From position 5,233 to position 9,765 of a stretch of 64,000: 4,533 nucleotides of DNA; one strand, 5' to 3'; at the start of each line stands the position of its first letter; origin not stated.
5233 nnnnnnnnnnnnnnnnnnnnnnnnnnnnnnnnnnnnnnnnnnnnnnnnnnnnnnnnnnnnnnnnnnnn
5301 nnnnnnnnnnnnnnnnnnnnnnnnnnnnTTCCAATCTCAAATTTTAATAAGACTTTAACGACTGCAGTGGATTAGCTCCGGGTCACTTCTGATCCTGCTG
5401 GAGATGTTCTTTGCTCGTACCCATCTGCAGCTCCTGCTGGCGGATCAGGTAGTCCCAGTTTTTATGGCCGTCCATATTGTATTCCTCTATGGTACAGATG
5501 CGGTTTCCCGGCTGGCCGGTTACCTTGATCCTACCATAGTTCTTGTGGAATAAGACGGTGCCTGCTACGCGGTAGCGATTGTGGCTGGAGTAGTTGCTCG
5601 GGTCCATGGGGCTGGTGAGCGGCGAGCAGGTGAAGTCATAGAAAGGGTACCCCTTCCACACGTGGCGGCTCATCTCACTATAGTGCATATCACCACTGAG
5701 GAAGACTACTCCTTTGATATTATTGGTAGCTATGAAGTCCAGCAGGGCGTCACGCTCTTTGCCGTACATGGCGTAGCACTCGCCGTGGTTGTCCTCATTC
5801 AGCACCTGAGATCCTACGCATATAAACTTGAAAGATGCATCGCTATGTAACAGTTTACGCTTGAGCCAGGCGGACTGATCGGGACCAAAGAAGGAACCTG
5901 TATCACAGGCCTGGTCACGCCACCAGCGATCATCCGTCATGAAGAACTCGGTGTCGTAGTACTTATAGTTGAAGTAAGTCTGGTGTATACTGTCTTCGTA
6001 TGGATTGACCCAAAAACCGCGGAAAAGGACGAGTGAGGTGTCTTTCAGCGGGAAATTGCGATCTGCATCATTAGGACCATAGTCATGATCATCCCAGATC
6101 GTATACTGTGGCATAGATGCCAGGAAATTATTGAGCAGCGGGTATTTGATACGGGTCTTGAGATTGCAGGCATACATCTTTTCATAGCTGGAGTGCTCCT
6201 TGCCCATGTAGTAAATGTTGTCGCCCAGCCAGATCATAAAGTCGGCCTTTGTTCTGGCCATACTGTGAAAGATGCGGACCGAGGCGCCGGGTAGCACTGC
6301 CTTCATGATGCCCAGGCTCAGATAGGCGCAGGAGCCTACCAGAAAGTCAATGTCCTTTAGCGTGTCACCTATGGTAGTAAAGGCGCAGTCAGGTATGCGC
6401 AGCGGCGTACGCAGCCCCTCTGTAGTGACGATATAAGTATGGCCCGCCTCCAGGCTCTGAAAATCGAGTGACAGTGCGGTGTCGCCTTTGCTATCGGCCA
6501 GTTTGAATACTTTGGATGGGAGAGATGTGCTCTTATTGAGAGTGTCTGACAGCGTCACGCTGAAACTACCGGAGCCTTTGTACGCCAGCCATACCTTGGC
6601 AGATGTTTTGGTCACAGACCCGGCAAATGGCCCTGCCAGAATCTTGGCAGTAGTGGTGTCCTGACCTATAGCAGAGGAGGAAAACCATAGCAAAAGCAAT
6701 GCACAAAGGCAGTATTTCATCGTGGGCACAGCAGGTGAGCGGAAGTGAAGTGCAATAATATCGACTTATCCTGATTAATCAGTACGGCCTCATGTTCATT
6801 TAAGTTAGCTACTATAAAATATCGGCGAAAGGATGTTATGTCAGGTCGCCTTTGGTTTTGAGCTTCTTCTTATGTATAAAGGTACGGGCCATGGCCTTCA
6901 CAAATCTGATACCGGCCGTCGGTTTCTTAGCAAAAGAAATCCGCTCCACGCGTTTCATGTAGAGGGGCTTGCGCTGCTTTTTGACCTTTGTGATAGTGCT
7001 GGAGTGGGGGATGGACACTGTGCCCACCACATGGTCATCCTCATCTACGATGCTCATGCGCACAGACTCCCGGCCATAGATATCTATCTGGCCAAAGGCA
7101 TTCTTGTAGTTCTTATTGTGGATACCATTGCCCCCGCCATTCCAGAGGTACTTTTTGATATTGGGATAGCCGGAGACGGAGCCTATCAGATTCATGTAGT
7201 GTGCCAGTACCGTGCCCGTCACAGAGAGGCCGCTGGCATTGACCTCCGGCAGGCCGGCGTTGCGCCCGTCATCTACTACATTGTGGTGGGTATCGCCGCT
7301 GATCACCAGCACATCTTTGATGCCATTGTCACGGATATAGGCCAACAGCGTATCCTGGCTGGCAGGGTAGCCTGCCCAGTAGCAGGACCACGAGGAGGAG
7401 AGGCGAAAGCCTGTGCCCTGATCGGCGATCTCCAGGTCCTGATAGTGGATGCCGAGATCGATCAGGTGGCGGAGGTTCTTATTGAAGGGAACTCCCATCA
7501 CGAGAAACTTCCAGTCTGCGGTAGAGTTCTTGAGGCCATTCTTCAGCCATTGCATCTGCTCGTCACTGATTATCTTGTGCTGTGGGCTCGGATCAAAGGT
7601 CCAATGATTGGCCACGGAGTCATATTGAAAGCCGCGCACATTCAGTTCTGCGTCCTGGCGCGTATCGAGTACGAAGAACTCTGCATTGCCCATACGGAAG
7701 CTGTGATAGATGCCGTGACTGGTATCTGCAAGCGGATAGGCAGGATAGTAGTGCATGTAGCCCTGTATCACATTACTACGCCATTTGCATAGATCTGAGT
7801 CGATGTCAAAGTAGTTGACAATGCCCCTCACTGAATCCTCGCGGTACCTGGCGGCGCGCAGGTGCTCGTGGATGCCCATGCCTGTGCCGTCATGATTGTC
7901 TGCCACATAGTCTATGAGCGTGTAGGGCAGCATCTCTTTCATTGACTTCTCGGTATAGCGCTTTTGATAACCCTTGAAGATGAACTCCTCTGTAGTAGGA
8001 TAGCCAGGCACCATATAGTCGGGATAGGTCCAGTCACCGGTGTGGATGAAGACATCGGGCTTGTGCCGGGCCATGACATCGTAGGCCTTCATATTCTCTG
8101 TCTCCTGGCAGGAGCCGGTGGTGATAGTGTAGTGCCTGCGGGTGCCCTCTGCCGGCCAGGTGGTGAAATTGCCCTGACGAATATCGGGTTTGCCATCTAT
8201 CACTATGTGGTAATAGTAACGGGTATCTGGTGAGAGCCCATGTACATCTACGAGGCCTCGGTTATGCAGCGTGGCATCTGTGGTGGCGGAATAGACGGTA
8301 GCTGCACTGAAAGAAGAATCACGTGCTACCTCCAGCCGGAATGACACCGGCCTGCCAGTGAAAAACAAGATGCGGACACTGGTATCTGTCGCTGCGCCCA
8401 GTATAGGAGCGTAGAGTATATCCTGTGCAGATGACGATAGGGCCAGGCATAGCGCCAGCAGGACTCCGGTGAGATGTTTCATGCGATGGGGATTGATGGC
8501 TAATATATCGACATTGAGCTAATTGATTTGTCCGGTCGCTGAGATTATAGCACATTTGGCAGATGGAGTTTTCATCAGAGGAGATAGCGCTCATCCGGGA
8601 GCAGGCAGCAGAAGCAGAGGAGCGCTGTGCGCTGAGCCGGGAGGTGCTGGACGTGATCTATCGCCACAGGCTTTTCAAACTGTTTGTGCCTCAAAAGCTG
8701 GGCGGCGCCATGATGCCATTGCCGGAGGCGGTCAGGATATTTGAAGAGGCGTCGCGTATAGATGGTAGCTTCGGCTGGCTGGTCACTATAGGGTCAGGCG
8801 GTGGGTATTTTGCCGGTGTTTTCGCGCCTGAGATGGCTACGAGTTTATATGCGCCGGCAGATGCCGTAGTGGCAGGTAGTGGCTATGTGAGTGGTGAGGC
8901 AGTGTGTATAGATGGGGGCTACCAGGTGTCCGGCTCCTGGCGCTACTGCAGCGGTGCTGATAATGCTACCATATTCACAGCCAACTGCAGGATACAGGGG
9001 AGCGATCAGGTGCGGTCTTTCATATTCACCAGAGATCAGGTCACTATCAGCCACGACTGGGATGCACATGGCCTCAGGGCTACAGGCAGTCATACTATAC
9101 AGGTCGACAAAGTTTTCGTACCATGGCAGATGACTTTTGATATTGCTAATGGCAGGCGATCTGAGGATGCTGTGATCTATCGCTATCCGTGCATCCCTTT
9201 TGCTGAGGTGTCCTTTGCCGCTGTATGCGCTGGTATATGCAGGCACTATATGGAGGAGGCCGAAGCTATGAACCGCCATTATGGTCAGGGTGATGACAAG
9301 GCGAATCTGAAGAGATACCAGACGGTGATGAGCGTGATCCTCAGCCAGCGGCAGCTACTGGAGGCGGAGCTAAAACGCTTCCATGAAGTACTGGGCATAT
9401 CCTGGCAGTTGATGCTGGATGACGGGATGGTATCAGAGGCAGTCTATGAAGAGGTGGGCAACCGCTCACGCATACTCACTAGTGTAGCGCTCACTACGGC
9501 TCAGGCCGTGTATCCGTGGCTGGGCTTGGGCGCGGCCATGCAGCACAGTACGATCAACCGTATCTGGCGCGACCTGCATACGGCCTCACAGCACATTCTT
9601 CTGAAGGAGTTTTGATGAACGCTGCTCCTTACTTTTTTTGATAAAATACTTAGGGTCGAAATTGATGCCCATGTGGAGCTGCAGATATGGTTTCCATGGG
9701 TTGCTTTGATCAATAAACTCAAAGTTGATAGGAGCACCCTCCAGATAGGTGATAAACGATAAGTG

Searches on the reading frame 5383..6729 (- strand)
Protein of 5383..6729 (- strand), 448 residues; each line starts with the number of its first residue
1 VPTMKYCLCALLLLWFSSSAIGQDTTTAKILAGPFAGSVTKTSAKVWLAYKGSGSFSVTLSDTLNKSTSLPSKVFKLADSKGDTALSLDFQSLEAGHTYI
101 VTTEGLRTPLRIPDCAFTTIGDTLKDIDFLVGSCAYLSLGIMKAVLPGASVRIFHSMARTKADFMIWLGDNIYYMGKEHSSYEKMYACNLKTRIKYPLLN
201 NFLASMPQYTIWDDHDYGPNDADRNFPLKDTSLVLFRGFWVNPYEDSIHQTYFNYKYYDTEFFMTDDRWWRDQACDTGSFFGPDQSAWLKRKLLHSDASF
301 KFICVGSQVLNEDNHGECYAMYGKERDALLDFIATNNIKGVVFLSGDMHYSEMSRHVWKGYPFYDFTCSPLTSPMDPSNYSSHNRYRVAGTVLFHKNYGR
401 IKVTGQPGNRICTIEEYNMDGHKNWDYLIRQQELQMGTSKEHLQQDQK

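Call 8: search_protein_families(library=pfam, proteins=[window:5383-6729:-])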
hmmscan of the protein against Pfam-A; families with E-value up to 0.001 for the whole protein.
window:5383-6729:- (448 aa): 1 family
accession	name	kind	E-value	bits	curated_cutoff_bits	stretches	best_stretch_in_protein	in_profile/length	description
PF09423.15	PhoD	-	7.7e-20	71.7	27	1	149-385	12-305/343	PhoD-like phosphatase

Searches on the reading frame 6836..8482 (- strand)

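Call 8: search_protein_families(library=pfam, proteins=[window:6836-8482:-])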
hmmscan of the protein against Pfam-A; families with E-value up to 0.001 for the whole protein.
window:6836-8482:- (548 aa): 4 families
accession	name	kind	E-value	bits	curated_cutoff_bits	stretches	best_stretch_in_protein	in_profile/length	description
PF09423.15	PhoD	-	5.3e-32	111.7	27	2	234-406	119-271/343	PhoD-like phosphatase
PF25077.1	DUF7800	-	4.6e-06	27.1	27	1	21-99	3-75/89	Domain of unknown function (DUF7800)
PF16655.11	PhoD_N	-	1e-05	26.4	30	1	44-99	26-82/90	PhoD-like phosphatase, N-terminal domain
PF16656.11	Pur_ac_phosph_N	-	0.00032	21.6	30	1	29-108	9-93/93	Purple acid Phosphatase, N-terminal domain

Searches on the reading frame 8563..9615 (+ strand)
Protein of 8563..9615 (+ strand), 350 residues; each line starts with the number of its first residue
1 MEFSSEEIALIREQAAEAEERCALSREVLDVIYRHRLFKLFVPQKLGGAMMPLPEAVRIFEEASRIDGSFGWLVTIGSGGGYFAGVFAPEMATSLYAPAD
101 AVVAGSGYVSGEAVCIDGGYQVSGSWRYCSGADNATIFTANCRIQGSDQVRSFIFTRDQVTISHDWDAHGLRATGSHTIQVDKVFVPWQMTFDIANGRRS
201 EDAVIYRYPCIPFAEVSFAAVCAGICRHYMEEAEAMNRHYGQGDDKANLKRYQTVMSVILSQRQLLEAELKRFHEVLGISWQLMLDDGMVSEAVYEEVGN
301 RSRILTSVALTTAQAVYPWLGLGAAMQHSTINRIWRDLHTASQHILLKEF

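Call 8: search_protein_families(library=pfam, proteins=[window:8563-9615:+])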
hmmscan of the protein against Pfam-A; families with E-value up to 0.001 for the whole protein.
window:8563-9615:+ (350 aa): 2 families
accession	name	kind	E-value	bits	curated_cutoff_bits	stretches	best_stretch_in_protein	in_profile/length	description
PF02771.21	Acyl-CoA_dh_N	-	7.2e-07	30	22.9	1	11-79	19-87/113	Acyl-CoA dehydrogenase, N-terminal domain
PF08028.16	Acyl-CoA_dh_2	-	2.5e-05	25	22.7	1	218-348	3-133/134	Acyl-CoA dehydrogenase, C-terminal domain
